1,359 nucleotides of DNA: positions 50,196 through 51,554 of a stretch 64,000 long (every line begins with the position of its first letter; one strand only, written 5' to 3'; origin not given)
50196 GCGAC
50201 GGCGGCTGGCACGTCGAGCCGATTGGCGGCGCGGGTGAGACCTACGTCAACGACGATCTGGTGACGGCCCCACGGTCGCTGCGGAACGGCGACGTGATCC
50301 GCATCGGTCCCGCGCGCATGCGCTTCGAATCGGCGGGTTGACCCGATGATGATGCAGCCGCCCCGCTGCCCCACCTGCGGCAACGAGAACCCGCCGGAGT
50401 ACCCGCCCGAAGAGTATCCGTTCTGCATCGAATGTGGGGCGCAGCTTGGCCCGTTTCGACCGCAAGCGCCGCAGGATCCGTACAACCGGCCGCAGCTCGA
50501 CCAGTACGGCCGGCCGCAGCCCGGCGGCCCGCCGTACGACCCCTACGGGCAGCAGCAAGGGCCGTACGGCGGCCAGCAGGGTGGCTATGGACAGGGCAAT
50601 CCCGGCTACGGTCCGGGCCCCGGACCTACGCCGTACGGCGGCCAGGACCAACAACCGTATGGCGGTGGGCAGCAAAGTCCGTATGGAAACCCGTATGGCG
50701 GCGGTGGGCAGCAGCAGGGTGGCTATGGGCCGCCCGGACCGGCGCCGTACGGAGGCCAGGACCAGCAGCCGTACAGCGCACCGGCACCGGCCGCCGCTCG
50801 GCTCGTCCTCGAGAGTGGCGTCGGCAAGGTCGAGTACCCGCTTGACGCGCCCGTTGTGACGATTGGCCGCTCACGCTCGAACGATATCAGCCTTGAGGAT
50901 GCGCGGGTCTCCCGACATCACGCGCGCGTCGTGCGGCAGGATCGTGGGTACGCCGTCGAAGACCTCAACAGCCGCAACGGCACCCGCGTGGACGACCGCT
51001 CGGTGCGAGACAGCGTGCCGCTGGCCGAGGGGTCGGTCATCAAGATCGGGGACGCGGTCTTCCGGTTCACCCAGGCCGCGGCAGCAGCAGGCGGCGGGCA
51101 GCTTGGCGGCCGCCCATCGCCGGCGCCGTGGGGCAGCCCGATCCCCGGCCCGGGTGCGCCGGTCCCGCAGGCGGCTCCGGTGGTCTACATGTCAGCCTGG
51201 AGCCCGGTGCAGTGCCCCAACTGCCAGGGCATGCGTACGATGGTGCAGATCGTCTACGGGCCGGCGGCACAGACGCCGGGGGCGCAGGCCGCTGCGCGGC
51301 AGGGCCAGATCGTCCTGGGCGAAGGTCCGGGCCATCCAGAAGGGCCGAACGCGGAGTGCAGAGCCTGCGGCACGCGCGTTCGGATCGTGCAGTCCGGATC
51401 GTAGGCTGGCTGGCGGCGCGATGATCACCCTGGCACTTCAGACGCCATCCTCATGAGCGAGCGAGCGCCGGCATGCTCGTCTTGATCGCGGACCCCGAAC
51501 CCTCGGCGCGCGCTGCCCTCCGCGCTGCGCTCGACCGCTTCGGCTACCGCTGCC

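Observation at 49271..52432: Signalling module: two tandem zinc-ribbon/FHA proteins with PYGGQ-type disordered repeats followed by a REC-GGDEF regulator with variant AGDEI motif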

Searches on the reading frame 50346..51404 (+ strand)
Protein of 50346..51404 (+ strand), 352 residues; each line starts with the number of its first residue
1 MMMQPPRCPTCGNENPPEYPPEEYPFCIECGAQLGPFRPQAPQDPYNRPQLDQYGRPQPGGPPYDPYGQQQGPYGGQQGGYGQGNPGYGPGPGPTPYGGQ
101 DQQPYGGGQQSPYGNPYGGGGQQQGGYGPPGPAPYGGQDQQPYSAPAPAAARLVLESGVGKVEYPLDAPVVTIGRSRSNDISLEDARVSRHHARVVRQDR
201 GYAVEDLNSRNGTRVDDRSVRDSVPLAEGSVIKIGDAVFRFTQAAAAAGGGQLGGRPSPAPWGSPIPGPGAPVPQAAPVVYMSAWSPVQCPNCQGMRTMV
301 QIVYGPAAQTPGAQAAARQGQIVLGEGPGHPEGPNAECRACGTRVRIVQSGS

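Call 3: search_protein_families(library=pfam, proteins=[window:50346-51404:+], max_evalue=0.1)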
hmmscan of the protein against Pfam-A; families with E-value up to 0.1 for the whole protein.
window:50346-51404:+ (352 aa): 4 families
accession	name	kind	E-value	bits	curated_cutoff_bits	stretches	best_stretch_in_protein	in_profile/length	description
PF00498.31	FHA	-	5.9e-19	68.7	20.7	1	171-235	1-67/67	FHA domain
PF16697.10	Yop-YscD_cpl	-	2.3e-15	57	33.2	1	163-244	11-93/94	Inner membrane component of T3SS, cytoplasmic domain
PF24463.1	DUF7577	-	0.0023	18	28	1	7-34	4-26/27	Domain of unknown function (DUF7577)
PF12773.13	DZR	-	0.0027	18.3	27.3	0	8-34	1-22/45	Double zinc ribbon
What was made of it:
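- Checked: FHA is at 171-235, E=5.9e-19 (call 3).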

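Call 4: search_protein_families(library=ncbifam, proteins=[window:50346-51404:+], max_evalue=0.1)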
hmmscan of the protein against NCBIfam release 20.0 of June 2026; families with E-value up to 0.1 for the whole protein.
window:50346-51404:+ (352 aa): 8 families
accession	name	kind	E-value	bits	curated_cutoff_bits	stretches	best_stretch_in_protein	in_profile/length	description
NF049868.1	FhaB_Rv0019c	equivalog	2e-21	76.7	125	1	147-240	63-157/158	FHA domain-containing protein FhaB/FipA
NF041660.2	oxygluDhInhib_OdhI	equivalog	4.4e-13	49.2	200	1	147-237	33-123/130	oxoglutarate dehydrogenase inhibitor Odhl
NF052573.1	HisKinEspAMyxo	equivalog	2.7e-11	42.2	1400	1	157-243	35-121/755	serine histidine kinase EspA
TIGR03354.1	VI_FHA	hypoth_equivalog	1.9e-10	41.2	120.25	1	162-240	17-100/420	type VI secretion system-associated FHA domain protein TagH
NF052403.1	ESX1TransRegEspM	equivalog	1.1e-07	31.1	550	1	145-237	5-95/367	ESX-1 type VII secretion system transcriptional regulator EspM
NF033760.1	gliding_GltG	equivalog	3.8e-07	29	650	1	169-257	24-112/650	adventurous gliding motility protein GltG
TIGR02605.1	CxxC_CxxC_SSSS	subfamily_domain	0.012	15.7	31.3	0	280-302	19-41/52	FmdB family zinc ribbon protein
NF033497.1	rubre_like_arch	subfamily_domain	0.059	13.1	32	0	337-346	2-11/34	rubrerythrin-like domain-containing protein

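Call 26: search_solved_structures(query=window:50346-51404:+, max_evalue=0.001, show_alignments=3)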
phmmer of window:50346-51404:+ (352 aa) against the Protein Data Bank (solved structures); distinct sequences matched with E-value up to 0.001: 22.
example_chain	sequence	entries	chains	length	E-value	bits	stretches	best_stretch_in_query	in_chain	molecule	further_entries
2fez_A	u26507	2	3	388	3e-14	56.1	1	163-250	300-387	Probable regulatory protein embR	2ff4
3oun_A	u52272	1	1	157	1.5e-12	50.5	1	93-237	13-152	Putative uncharacterized protein TB39.8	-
2kfu_A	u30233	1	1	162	1.1e-08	37.8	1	147-241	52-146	Rv1827 pThr 22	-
6i2p_D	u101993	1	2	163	1.1e-08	37.8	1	147-241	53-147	Glycogen accumulation regulator GarA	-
6i2q_B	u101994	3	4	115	1.1e-08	37.8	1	150-239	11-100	Glycogen accumulation regulator GarA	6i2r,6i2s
7rj3_A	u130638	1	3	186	1.6e-08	37.3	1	147-241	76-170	Glycogen accumulation regulator GarA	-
8p5r_G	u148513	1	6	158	1.8e-08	37.1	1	147-239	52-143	Glycogen accumulation regulator GarA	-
2kkl_A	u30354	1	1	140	2.1e-08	36.9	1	147-237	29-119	Uncharacterized protein Mb1858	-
2kb3_A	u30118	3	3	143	3.7e-08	36.1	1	145-240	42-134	Oxoglutarate dehydrogenase inhibitor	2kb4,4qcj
8p5x_G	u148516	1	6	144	3.8e-08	36.1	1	145-240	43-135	Oxoglutarate dehydrogenase inhibitor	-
6cah_A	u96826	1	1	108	1.4e-07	34.2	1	161-243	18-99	ABC transporter ATP-binding/permease protein Rv1747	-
1uht_A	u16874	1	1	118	1.6e-07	34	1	168-238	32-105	expressed protein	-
3gqs_A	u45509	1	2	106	2e-07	33.7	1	159-246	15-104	Adenylate cyclase-like protein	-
6hc0_B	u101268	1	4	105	6.2e-07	32.1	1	148-244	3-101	GGDEF domain protein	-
6hc1_A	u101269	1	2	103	7.5e-07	31.8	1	148-243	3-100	GGDEF domain protein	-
5a8i_A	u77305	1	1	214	1.3e-05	27.7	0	168-237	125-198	ARNA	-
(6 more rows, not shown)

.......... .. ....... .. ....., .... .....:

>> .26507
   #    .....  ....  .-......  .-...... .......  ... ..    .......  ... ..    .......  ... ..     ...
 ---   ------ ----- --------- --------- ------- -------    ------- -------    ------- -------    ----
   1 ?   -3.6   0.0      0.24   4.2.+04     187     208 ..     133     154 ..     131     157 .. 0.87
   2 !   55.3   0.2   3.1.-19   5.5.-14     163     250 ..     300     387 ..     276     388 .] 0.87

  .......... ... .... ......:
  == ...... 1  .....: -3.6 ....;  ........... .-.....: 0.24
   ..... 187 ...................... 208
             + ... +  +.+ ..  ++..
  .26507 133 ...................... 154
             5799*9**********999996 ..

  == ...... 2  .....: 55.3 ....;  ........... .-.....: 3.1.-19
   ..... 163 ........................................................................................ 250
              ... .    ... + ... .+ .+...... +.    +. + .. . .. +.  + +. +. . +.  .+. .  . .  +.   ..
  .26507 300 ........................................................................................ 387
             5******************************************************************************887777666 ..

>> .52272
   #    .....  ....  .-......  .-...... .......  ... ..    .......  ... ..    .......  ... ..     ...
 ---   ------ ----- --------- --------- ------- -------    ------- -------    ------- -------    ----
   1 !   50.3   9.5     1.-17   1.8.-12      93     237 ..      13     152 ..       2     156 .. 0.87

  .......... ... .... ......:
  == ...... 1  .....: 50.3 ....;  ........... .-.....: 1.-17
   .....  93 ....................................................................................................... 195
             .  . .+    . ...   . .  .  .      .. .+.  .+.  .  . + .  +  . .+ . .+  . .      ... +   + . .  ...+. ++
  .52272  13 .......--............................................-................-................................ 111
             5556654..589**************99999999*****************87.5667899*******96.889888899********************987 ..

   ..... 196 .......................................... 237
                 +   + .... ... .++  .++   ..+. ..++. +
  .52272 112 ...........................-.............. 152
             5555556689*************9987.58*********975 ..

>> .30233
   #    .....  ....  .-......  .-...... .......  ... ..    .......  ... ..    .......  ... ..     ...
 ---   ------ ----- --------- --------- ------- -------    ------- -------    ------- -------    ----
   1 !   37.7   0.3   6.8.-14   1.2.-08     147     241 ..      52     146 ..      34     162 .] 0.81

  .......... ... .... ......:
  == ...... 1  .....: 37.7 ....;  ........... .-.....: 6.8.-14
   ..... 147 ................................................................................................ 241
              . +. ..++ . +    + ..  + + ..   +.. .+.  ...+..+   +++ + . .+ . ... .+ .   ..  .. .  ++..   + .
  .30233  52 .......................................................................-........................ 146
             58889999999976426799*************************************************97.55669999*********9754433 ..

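Call 32: find_homologous_proteins(query=window:50346-51404:+, max_evalue=0.00001)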
Query window:50346-51404:+ (352 aa): 134 proteins with E <= 0.00001 among 8000 candidates; the best 120 are listed.
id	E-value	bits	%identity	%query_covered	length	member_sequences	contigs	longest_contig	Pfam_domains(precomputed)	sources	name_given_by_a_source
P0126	9.6e-232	787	100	100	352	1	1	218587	PF00498.32,PF16697.11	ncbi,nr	ncbi:MAG: FHA domain-containing protein [Chloroflexi bacterium]|nr:FHA domain-containing protein [Ch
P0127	1.6e-157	543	70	99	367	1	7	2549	PF00498.32,PF16697.11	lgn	-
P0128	1.7e-118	414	67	62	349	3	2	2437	PF00498.32,PF24463.2,PF16697.11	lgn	-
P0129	4.1e-116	406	51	100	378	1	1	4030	PF00498.32,PF16697.11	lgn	-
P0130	5.8e-113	396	57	98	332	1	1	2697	PF00498.32,PF16697.11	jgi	jgi:hypothetical protein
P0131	7.9e-106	373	60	69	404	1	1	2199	PF00498.32,PF16697.11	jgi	jgi:hypothetical protein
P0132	2.7e-105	371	57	100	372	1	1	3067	PF00498.32,PF16697.11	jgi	jgi:hypothetical protein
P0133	2.2e-103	365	64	57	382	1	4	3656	PF00498.32,PF24463.2,PF16697.11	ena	-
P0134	3.6e-102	361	59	98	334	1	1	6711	PF00498.32,PF16697.11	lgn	-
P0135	3.1e-100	354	55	98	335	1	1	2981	PF00498.32,PF16697.11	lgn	-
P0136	7.9e-100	353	55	98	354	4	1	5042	PF00498.32,PF16697.11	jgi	jgi:hypothetical protein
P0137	1.2e-99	352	56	98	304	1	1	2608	PF00498.32,PF16697.11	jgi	jgi:pSer/pThr/pTyr-binding forkhead associated (FHA) protein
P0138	3.2e-99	351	56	98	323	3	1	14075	PF00498.32,PF16697.11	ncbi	-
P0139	6.2e-99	350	53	97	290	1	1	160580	PF00498.32,PF16697.11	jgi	jgi:hypothetical protein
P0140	5.0e-98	347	54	98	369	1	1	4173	PF00498.32,PF16697.11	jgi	jgi:hypothetical protein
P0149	3.3e-90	321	67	57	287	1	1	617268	PF00498.32,PF16697.11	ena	-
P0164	1.7e-80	289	52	92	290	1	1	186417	PF00498.32,PF16697.11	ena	-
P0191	1.7e-37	148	43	59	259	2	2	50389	PF13240.12,PF00498.32,PF12773.14,PF16697.11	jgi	jgi:hypothetical protein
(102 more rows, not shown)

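Call 33: find_encoding_contigs(protein=P0149, flank=10000, max_places=1)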
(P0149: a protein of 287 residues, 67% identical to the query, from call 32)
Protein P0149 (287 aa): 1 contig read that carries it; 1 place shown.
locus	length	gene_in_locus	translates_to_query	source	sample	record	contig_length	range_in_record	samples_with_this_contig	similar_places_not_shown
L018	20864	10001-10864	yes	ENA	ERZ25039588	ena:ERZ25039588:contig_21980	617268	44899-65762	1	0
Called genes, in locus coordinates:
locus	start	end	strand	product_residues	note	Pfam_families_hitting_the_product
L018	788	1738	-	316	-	PF00483:NTP_transferase, PF01370:Epimerase (weak), PF16363:GDP_Man_Dehyd (weak)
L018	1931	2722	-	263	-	PF01656:CbiA (weak), PF10609:ParA (faint), PF13614:AAA_31 (faint), PF00483:NTP_transferase (weak)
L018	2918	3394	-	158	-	-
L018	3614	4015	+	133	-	PF05532:CsbD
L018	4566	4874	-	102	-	PF01219:DAGK_prokar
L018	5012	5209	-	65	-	PF02130:YbeY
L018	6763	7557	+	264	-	-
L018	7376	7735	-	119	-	PF07697:7TMR-HDED (weak)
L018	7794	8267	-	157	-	PF09424:YqeY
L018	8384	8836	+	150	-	-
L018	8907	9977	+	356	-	PF16697:Yop-YscD_cpl, PF00498:FHA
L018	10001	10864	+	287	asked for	PF16697:Yop-YscD_cpl, PF00498:FHA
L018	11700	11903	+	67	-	PF00990:GGDEF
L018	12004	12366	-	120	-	PF13378:MR_MLE_C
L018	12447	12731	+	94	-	-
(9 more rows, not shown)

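Call 34: find_encoding_contigs(protein=P0164, flank=10000, max_places=1)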
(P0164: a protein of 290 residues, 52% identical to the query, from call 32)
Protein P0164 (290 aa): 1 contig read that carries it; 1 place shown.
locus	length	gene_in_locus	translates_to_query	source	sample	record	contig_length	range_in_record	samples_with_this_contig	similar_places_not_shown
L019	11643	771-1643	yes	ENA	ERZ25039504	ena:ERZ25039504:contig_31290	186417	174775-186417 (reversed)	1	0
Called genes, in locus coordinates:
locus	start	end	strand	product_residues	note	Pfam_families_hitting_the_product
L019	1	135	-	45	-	?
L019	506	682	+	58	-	-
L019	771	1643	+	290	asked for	PF16697:Yop-YscD_cpl, PF00498:FHA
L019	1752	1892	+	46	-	-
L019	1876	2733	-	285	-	PF13378:MR_MLE_C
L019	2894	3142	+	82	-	-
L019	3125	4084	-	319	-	PF04909:Amidohydro_2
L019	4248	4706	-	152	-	-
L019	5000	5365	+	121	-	-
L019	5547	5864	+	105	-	-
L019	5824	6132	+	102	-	-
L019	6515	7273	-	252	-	PF13489:Methyltransf_23, PF08241:Methyltransf_11 (faint), PF13649:Methyltransf_25 (faint)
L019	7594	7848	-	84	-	-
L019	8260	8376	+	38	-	-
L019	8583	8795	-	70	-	-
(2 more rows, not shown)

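Call 35: find_encoding_contigs(protein=P0191, flank=10000, max_places=1)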
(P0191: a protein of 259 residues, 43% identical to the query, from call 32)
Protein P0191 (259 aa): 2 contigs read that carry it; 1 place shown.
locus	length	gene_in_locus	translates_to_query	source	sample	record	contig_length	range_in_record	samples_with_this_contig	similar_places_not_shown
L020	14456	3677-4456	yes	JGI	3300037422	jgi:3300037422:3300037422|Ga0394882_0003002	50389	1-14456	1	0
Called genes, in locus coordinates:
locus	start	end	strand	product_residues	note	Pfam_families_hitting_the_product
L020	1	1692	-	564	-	?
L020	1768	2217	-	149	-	PF09424:YqeY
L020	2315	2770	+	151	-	-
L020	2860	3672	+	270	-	PF16697:Yop-YscD_cpl, PF00498:FHA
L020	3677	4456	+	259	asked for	PF12773:DZR (faint), PF13240:Zn_Ribbon_1 (weak), PF16697:Yop-YscD_cpl, PF00498:FHA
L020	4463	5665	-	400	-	PF02515:CoA_transf_3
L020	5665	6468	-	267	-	PF00106:adh_short, PF08659:KR (weak), PF13561:adh_short_C2, PF00106:adh_short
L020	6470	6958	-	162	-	-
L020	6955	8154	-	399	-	PF02746:MR_MLE_N, PF13378:MR_MLE_C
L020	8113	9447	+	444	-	PF02746:MR_MLE_N, PF13378:MR_MLE_C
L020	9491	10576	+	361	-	PF02746:MR_MLE_N, PF13378:MR_MLE_C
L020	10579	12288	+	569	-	-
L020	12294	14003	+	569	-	PF00496:SBP_bac_5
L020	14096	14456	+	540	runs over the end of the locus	PF00496:SBP_bac_5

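Call 48: predict_structure(alignment_id=A4)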
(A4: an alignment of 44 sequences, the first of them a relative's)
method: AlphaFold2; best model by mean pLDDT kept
length: 352 residues; sequences in the alignment: 44
mean_pLDDT: 72.0   pTM: 0.39
mean pLDDT of the five models: 72.0, 71.8, 71.1, 66.8, 64.7
residues with pLDDT >= 90: 118; 70-90: 84; 50-70: 59; < 50: 91
segments of 3 or more residues with pLDDT < 50: 41-44, 66-72, 74-89, 93-95, 97-103, 105-111, 114-128, 248-270
pLDDT, mean of each block of 10 residues (from residue 1): 79 89 89 71 50 64 49 39 39 44 42 45 47 49 70 90 92 85 70 93 93 95 95 95 68 41 43 73 80 84 94 94 91 92 90 53
secondary structure, 60 per line:
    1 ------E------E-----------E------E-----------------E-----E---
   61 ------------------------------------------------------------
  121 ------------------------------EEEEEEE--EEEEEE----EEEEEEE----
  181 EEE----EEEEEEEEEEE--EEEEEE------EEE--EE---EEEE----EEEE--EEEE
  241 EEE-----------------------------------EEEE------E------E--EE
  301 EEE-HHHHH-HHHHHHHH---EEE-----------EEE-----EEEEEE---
elements in order: E151-157 E160-165 E170-176 E181-183 E188-198 E201-206 E213-215 E223-226 E231-234 E237-243 E279-282 E299-303 H305-309 H311-318 E322-324 E336-338 E344-349
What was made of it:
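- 50367..50435 (+): g2 N-terminal zinc ribbon, CPTC-x15-CIEC. Weak DZR/DUF7577 hits below the Pfam cut-off (call 3). pLDDT 79-89 (call 48).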

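Call 54: fold_search(model_id=the predicted structure, library=pdb)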
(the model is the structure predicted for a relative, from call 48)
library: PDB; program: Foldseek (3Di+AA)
matches with E <= 10: 383; with E <= 0.001: 72
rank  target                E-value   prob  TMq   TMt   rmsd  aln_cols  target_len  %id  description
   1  2ff4_B                1.5e-07  1.00  0.22  0.21   4.6        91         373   40  Mycobacterium tuberculosis EmbR in complex with low affinity phosphopeptide (released 2006-01-24)
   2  2ff4_A                2.2e-07  1.00  0.22  0.21   4.5        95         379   40  Mycobacterium tuberculosis EmbR in complex with low affinity phosphopeptide (released 2006-01-24)
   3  2fez                  2.9e-07  1.00  0.23  0.22   4.3        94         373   40  Mycobacterium tuberculosis EmbR (released 2006-01-24)
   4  8p5x_G                5.3e-07  1.00  0.24  0.76   5.4       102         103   30  Single particle cryo-EM structure of the complex between Corynebacterium glutamicum homohexameric 2-oxoglutarate dehyd (released 2023-08-16)
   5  6i2p_E                7.0e-07  1.00  0.24  0.75   4.3        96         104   33  Crystal structure of the Mycobacterium tuberculosis PknB kinase domain (L33E mutant) in complex with its substrate Gar (released 2019-05-22)
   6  6i2q_B                1.2e-06  1.00  0.23  0.78   4.3        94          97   35  Crystal structure of the wild-type SucA domain of Mycobacterium smegmatis KGD (alpha-ketoglutarate decarboxylase), in  (released 2019-05-22)
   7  7rj3_A                1.6e-06  1.00  0.24  0.73   4.4        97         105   34  Crystal Structure of the Forkhead Associated (FHA) Domain of the Glycogen Accumulation Regulator (GarA) from Mycobacte (released 2021-07-28)
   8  8p5r_G                2.0e-06  1.00  0.24  0.78   4.4        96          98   34  Crystal structure of full-length, homohexameric 2-oxoglutarate dehydrogenase KGD from Mycobacterium smegmatis in compl (released 2023-08-16)
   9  6i2p_D                2.2e-06  1.00  0.24  0.69   4.3        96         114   33  Crystal structure of the Mycobacterium tuberculosis PknB kinase domain (L33E mutant) in complex with its substrate Gar (released 2019-05-22)
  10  6i2r_B                2.2e-06  1.00  0.23  0.79   4.4        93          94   35  Crystal structure of the SucA domain of Mycobacterium smegmatis KGD (alpha-ketoglutarate decarboxylase), mutant R802A, (released 2019-05-22)
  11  2aff_MODEL_1_A        3.4e-06  1.00  0.23  0.77   4.5        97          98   27  The solution structure of the Ki67FHA/hNIFK(226-269)3P complex (released 2005-10-25)
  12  7rj3_B                3.4e-06  1.00  0.23  0.71   4.5        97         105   34  Crystal Structure of the Forkhead Associated (FHA) Domain of the Glycogen Accumulation Regulator (GarA) from Mycobacte (released 2021-07-28)
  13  3gqs_B                3.6e-06  1.00  0.24  0.79   4.3       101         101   28  Crystal structure of the FHA domain of CT664 protein from Chlamydia trachomatis (released 2009-04-07)
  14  4qcj                  3.8e-06  1.00  0.24  0.78   4.4        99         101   31  Crystal Structure of OdhI from Corynebacterium glutamicum (released 2014-07-02)
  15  7rj3_C                4.2e-06  1.00  0.24  0.77   4.3        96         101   33  Crystal Structure of the Forkhead Associated (FHA) Domain of the Glycogen Accumulation Regulator (GarA) from Mycobacte (released 2021-07-28)
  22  5a8i                  1.2e-05  1.00  0.22  0.62   4.8       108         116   27  Crystal structure of the FHA domain of ArnA from Sulfolobus acidocaldarius (released 2016-06-22)
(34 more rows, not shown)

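Call 72: search_protein_families(library=padloc, proteins=[window:50346-51404:+], max_evalue=0.001)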
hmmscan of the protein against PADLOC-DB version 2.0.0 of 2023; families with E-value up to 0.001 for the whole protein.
window:50346-51404:+ (352 aa): 0 families

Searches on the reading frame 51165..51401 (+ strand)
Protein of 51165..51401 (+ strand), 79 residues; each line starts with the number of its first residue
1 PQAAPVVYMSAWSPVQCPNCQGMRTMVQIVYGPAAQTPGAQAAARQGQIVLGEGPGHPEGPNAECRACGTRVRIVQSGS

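Call 77: search_solved_structures(query=window:51165-51401:+, max_evalue=10)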
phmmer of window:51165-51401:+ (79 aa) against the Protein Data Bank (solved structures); distinct sequences matched with E-value up to 10: 1.
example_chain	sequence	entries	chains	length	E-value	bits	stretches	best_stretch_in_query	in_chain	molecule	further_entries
7cc4_A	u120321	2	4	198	0.92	13.4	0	49-78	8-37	Cutinase-like enzyme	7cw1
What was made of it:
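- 51180..51392 (+): g2 C-terminal conserved domain, with CPNC and CRAC 44 residues apart. No PDB sequence match (call 77).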
